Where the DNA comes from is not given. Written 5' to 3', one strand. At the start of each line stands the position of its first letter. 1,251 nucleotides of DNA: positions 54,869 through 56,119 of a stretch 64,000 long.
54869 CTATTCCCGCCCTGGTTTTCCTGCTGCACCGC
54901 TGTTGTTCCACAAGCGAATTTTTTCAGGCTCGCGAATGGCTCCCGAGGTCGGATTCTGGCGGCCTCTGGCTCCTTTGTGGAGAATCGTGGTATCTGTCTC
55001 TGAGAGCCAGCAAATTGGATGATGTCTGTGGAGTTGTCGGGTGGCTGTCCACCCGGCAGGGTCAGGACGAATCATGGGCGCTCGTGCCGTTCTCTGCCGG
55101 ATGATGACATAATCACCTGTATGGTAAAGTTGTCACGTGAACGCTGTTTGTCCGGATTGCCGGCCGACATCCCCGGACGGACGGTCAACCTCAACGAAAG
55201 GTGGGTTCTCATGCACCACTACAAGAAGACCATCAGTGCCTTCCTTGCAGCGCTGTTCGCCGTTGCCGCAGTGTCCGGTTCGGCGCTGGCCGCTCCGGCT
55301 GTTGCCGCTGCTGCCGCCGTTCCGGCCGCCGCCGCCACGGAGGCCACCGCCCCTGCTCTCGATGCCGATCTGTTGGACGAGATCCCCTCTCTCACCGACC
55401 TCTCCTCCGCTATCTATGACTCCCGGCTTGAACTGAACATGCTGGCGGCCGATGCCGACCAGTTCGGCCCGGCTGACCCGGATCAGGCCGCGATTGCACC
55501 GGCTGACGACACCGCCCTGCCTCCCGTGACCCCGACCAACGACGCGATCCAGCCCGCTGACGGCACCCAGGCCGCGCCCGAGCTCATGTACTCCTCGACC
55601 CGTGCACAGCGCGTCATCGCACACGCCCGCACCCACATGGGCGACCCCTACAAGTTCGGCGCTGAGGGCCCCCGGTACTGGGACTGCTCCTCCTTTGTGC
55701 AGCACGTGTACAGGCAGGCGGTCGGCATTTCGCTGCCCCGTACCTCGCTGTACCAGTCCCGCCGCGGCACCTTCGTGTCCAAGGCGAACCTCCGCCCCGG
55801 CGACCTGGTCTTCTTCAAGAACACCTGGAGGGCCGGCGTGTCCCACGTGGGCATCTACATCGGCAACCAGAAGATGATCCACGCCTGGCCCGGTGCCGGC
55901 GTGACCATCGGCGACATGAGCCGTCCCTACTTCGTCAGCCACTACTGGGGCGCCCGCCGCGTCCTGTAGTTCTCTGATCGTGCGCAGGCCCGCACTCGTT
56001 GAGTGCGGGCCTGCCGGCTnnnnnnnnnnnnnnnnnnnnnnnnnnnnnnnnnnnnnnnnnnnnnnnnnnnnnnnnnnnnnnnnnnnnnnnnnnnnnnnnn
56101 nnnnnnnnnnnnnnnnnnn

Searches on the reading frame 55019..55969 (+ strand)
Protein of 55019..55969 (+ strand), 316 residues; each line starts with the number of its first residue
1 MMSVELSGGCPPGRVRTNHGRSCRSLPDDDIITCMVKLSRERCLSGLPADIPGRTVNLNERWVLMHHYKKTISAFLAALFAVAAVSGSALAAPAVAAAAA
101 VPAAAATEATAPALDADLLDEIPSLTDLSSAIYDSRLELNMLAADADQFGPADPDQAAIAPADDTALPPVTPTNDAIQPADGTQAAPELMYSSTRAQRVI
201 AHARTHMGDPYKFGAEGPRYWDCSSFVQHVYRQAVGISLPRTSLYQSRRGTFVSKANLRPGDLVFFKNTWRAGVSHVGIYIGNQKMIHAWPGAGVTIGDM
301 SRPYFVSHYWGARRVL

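Call 53: search_protein_families(library=pfam, proteins=[window:55019-55969:+], max_evalue=0.0001)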
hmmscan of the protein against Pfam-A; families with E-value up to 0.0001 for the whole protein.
window:55019-55969:+ (316 aa): 2 families
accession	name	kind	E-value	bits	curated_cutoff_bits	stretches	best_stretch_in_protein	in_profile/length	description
PF00877.26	NLPC_P60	-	4.8e-29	100.9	23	1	208-314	1-105/105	NlpC/P60 family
PF05708.18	Peptidase_C92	-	1.6e-06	28.7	27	1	193-245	78-131/166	Permuted papain-like amidase enzyme, YaeF/YiiX, C92 family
